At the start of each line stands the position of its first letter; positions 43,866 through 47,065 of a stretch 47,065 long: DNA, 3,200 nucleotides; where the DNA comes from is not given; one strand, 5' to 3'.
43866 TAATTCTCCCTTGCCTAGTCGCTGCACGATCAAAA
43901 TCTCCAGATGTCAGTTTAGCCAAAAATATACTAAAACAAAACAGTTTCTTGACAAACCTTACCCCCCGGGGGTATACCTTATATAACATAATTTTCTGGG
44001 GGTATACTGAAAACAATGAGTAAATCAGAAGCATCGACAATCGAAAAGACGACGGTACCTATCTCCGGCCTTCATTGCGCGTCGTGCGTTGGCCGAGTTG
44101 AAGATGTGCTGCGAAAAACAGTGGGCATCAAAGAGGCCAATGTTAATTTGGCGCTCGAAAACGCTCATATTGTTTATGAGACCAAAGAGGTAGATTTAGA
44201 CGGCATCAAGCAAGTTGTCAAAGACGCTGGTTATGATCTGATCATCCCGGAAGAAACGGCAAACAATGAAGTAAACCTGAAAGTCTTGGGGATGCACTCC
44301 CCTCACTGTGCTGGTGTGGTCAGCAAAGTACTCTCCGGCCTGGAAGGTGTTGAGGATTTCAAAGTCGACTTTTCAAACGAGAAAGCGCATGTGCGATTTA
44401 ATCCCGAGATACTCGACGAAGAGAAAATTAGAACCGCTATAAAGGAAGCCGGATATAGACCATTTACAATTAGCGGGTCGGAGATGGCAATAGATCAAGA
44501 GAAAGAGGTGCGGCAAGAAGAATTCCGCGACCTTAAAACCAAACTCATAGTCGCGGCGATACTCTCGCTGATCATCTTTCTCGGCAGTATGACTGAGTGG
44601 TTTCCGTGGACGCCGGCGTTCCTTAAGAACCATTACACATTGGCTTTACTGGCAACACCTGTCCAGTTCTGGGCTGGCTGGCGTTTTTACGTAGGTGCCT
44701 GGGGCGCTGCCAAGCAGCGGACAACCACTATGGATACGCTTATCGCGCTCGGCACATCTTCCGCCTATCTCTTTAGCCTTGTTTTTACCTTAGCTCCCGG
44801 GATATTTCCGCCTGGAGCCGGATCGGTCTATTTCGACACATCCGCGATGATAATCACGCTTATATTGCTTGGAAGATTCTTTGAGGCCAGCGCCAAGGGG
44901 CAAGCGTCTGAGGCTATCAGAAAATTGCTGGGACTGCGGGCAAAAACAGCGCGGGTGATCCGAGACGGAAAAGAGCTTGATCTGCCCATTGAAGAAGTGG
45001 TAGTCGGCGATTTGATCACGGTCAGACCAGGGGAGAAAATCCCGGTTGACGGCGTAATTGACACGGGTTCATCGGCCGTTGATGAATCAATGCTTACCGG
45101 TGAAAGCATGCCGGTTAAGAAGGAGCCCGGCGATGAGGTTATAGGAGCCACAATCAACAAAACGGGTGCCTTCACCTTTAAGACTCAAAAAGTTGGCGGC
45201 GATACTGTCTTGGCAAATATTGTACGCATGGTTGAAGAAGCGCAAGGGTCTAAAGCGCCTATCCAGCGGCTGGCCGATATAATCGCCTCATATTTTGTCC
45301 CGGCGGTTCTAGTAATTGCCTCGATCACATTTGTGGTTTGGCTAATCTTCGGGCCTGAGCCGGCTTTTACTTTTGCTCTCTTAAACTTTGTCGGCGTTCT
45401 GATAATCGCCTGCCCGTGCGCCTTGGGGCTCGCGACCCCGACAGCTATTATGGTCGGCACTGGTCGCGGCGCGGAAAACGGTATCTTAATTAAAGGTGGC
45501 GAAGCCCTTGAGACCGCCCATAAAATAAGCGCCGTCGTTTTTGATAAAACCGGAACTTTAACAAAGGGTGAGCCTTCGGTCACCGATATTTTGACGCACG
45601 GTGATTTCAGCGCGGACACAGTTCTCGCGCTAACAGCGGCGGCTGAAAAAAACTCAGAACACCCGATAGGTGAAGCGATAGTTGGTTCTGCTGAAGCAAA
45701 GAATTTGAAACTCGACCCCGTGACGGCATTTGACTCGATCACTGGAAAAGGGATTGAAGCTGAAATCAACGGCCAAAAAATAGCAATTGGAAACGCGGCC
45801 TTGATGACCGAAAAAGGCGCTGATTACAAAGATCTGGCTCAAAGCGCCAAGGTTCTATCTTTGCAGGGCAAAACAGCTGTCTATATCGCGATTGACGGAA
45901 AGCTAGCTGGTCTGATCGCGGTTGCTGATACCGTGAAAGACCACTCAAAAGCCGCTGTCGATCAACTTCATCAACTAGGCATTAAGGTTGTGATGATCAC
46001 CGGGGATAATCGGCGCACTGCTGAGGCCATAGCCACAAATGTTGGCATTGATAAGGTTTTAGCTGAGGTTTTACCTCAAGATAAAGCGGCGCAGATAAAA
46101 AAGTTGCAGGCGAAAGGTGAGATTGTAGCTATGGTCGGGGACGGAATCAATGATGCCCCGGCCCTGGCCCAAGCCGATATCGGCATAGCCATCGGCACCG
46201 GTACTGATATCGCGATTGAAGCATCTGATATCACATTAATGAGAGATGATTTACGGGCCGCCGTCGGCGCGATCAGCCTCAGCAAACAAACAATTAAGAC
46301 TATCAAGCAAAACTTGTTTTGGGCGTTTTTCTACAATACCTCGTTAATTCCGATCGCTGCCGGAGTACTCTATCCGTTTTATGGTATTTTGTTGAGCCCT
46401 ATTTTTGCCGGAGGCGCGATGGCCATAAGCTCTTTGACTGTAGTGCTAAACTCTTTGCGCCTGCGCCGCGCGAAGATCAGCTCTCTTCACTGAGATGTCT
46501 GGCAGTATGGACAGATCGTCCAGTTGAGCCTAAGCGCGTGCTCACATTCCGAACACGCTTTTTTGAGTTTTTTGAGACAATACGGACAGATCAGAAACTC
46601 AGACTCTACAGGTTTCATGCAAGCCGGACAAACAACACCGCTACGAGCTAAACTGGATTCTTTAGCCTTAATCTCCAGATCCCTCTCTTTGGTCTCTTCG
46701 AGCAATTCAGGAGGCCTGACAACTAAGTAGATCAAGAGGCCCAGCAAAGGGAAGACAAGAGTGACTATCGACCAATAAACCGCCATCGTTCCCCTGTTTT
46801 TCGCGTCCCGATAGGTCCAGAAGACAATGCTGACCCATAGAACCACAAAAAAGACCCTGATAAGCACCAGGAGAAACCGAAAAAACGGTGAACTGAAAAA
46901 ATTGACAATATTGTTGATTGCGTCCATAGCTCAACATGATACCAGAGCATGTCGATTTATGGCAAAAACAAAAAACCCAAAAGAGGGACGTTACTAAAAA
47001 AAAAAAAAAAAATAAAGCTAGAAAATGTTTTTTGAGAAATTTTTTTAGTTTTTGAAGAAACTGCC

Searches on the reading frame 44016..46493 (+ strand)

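Call 33: search_protein_families(library=pfam, proteins=[window:44016-46493:+], max_evalue=0.00001)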
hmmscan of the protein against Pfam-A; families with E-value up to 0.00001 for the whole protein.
window:44016-46493:+ (825 aa): 4 families
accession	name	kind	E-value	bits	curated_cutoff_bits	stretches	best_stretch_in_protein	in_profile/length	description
PF00122.25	E1-E2_ATPase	-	1.5e-60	204.3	28.1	1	307-487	2-180/181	E1-E2 ATPase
PF00702.32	Hydrolase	-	1.3e-39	137.1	26.4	1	504-721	1-191/191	haloacid dehalogenase-like hydrolase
PF00403.32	HMA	-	5.9e-27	94.3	24.8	2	89-147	3-61/62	Heavy-metal-associated domain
PF08282.18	Hydrolase_3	-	2.6e-07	31.1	20.9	0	694-740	196-242/255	haloacid dehalogenase-like hydrolase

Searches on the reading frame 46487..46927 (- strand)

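Call 33: search_protein_families(library=pfam, proteins=[window:46487-46927:-], max_evalue=0.00001)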
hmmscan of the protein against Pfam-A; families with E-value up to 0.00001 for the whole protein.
window:46487-46927:- (146 aa): 2 families
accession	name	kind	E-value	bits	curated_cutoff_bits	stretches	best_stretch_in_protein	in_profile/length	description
PF12773.13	DZR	-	2.4e-09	37.6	27.3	1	100-142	1-44/45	Double zinc ribbon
PF13248.11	Zn_ribbon_3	-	8.9e-07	28.6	27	0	122-144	2-24/26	zinc-ribbon domain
